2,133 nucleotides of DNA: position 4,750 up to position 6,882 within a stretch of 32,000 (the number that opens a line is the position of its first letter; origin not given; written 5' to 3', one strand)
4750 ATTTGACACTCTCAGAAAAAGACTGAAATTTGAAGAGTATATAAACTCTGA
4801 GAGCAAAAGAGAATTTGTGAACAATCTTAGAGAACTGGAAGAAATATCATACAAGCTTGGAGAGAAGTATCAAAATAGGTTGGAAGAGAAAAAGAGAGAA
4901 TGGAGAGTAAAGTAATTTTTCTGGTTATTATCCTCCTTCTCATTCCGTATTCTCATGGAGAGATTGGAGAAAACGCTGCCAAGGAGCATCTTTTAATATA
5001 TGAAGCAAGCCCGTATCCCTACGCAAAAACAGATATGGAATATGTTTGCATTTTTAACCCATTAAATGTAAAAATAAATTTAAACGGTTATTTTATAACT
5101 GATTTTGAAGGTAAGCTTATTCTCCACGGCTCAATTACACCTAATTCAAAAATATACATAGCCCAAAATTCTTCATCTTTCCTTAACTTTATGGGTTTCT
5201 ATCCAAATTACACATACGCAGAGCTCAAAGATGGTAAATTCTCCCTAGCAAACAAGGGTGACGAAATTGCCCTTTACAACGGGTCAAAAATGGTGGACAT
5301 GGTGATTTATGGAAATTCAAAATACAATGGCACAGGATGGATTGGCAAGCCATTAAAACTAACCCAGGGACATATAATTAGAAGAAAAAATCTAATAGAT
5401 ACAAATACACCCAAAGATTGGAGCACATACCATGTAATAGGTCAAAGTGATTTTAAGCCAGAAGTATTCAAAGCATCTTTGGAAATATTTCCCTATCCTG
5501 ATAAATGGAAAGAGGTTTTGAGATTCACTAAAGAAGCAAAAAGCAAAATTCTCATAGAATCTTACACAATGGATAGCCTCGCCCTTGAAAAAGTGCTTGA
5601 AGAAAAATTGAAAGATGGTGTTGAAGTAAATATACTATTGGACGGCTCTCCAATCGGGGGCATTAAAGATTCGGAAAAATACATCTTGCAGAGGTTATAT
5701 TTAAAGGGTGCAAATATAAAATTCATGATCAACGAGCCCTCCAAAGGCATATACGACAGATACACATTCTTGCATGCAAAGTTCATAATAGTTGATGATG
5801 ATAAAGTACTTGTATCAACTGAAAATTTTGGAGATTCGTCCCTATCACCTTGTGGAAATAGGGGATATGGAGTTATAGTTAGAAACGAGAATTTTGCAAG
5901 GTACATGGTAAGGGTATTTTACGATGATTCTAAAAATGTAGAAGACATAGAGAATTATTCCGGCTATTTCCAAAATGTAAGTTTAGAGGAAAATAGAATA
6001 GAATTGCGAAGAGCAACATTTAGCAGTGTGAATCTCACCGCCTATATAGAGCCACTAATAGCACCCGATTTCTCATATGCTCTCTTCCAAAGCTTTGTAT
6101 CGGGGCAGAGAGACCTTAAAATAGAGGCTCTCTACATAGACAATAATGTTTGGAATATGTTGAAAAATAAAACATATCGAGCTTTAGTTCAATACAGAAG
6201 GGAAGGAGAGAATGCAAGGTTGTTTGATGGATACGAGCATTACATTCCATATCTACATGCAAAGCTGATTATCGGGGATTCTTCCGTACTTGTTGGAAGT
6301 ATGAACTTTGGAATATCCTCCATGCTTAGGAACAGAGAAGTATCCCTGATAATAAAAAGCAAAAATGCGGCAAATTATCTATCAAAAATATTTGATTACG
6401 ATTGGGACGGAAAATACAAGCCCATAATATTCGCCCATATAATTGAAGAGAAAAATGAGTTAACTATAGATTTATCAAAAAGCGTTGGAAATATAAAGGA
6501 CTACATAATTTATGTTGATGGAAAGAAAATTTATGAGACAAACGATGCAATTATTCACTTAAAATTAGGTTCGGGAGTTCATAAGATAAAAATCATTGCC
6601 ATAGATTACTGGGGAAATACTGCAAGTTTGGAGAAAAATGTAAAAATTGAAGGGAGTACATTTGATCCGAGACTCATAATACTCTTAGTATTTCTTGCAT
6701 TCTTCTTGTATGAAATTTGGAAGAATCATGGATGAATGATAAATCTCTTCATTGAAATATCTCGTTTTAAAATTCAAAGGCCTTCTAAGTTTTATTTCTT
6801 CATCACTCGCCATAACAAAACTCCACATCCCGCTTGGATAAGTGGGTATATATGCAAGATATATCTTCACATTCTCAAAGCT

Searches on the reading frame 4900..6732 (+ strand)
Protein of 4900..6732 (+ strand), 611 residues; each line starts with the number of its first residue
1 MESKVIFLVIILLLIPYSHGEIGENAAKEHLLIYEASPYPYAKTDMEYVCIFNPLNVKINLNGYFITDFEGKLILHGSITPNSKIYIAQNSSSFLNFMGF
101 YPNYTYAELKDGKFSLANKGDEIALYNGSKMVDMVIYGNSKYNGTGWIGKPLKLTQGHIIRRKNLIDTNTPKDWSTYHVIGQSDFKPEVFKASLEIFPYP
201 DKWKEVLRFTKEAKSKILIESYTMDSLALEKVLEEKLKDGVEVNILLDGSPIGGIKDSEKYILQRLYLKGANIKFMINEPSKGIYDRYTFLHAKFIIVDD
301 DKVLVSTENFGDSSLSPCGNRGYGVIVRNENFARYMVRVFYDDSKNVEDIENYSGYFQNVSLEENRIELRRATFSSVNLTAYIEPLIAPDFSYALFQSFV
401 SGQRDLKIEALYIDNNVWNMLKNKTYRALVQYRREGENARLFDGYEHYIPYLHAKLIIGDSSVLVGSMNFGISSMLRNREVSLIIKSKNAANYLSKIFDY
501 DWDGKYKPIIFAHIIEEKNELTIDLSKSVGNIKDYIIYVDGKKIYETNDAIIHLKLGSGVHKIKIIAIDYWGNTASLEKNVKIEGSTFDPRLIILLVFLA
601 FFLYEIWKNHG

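Call 33: search_protein_families(library=pfam, proteins=[window:4900-6732:+], max_evalue=0.1)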
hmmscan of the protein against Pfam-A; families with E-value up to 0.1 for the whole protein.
window:4900-6732:+ (611 aa): 3 families
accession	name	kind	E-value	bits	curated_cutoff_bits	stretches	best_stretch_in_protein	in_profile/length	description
PF13091.12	PLDc_2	-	2.9e-27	95.5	27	2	210-340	5-128/132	PLD-like domain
PF00932.25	LTD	-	1.3e-08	35.6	34.3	1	26-137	3-107/109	Lamin Tail Domain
PF00614.28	PLDc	-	9.1e-06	25.9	21.9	1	290-313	4-27/28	Phospholipase D Active site motif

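Call 34: search_protein_families(library=padloc, proteins=[window:4900-6732:+], max_evalue=0.01)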
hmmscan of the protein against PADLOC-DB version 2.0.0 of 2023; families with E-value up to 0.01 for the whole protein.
window:4900-6732:+ (611 aa): 24 families
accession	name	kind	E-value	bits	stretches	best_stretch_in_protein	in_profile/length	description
PDLC02614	DrmC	-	2.6e-23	80.5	2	210-337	30-144/153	DrmC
PDLC02597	DrmC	-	5.4e-12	44.1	2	209-336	104-228/242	DrmC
PDLC02616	DrmC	-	2.1e-11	41.9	2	209-337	89-209/224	DrmC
PDLC02587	DrmC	-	5e-11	40.1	2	289-340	203-252/267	DrmC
PDLC03922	MkoB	-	9.8e-11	39.6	1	211-492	321-593/610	-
PDLC02607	DrmC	-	1.7e-10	38.7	1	209-340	118-250/265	DrmC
PDLC02611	DrmC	-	2.8e-10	38.6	1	211-340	6-126/138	DrmC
PDLC02591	DrmC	-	2.3e-09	34.9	1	286-345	195-252/260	DrmC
PDLC02609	DrmC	-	1.5e-08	32.9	1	206-338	101-227/241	DrmC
PDLC02612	DrmC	-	5.2e-08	30.7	1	231-315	123-198/235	DrmC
PDLC02585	DrmC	-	5.8e-08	30.6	1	209-332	113-233/253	DrmC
PDLC02594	DrmC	-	3.4e-07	27.9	1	212-312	105-199/240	DrmC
PDLC02588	DrmC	-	5.2e-07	27.6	0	452-492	193-234/256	DrmC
PDLC02604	DrmC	-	5.4e-07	28.1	1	291-340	32-78/92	DrmC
PDLC02606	DrmC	-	7.7e-07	27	1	207-328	40-158/182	DrmC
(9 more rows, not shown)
